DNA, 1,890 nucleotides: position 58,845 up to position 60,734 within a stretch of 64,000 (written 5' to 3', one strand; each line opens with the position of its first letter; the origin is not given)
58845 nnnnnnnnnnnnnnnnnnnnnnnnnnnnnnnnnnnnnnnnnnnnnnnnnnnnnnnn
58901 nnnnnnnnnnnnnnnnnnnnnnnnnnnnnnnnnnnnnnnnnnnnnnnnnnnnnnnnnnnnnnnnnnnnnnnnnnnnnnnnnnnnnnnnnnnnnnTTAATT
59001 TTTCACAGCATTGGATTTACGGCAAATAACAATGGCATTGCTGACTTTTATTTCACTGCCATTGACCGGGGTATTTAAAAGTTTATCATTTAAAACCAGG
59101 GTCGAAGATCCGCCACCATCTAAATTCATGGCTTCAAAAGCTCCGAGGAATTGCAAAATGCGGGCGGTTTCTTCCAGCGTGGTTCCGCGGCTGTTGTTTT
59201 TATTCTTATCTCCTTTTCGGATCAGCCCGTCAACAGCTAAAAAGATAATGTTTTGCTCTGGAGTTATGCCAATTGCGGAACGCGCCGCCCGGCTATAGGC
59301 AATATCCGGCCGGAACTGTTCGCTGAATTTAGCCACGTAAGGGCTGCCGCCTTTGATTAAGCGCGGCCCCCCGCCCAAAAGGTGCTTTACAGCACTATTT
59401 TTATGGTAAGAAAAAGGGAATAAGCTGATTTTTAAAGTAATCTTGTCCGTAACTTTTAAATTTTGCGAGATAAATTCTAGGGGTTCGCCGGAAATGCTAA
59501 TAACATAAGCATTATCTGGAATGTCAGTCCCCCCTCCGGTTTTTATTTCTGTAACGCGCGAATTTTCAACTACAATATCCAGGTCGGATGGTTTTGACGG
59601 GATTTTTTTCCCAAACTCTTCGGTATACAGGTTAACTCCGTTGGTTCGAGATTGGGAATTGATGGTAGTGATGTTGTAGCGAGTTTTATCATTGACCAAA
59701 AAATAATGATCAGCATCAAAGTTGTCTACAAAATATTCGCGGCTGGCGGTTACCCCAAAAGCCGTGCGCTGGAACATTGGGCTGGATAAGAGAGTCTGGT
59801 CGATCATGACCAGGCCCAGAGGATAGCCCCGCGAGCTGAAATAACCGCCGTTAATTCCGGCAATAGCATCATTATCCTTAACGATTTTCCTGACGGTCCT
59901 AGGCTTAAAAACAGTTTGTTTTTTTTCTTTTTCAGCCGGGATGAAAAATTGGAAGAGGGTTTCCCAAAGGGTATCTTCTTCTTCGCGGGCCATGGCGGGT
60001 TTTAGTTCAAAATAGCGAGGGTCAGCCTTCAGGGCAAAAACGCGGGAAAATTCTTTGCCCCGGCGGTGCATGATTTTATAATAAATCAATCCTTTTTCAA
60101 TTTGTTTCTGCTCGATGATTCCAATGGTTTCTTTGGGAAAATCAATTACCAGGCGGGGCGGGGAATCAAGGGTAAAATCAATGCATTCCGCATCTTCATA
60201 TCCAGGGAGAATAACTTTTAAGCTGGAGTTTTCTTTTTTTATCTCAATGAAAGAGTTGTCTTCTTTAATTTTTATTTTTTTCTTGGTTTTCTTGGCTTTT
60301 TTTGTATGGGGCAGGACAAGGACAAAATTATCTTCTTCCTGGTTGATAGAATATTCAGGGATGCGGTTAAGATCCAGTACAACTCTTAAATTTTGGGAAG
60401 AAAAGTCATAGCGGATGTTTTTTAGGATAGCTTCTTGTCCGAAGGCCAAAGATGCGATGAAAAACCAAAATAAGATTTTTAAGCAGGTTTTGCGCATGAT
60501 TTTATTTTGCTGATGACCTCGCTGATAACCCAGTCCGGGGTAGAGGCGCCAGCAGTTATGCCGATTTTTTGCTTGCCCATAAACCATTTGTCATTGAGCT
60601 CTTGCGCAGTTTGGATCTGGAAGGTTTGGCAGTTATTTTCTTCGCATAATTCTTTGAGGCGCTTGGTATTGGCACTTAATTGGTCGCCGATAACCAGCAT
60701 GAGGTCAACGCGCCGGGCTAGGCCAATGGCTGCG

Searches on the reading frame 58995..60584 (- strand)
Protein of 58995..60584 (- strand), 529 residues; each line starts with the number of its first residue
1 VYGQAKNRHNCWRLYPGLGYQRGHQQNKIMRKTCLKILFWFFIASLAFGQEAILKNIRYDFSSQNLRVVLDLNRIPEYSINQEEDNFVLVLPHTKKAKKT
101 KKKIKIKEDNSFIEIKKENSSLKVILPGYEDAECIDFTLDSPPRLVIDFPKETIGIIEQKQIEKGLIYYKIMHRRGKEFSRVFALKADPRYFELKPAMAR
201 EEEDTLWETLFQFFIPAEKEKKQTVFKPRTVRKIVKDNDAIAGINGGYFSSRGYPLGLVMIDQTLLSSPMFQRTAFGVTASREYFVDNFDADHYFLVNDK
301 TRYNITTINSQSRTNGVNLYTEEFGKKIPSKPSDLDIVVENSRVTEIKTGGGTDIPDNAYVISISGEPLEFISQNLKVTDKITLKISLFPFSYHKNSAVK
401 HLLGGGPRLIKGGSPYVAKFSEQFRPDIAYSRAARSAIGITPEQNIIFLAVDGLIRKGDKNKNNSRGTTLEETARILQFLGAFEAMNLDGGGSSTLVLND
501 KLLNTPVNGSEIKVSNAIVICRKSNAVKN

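Call 12: search_protein_families(library=pfam, proteins=[window:58995-60584:-], max_evalue=0.0001)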
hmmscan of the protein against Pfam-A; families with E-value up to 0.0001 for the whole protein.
window:58995-60584:- (529 aa): 2 families
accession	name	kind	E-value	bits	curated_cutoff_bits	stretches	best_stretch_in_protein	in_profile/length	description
PF09992.14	NAGPA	-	4e-33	115.4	25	1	337-520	5-168/169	Phosphodiester glycosidase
PF11741.13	AMIN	-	1.3e-05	25.6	20.5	0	113-163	2-52/101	AMIN domain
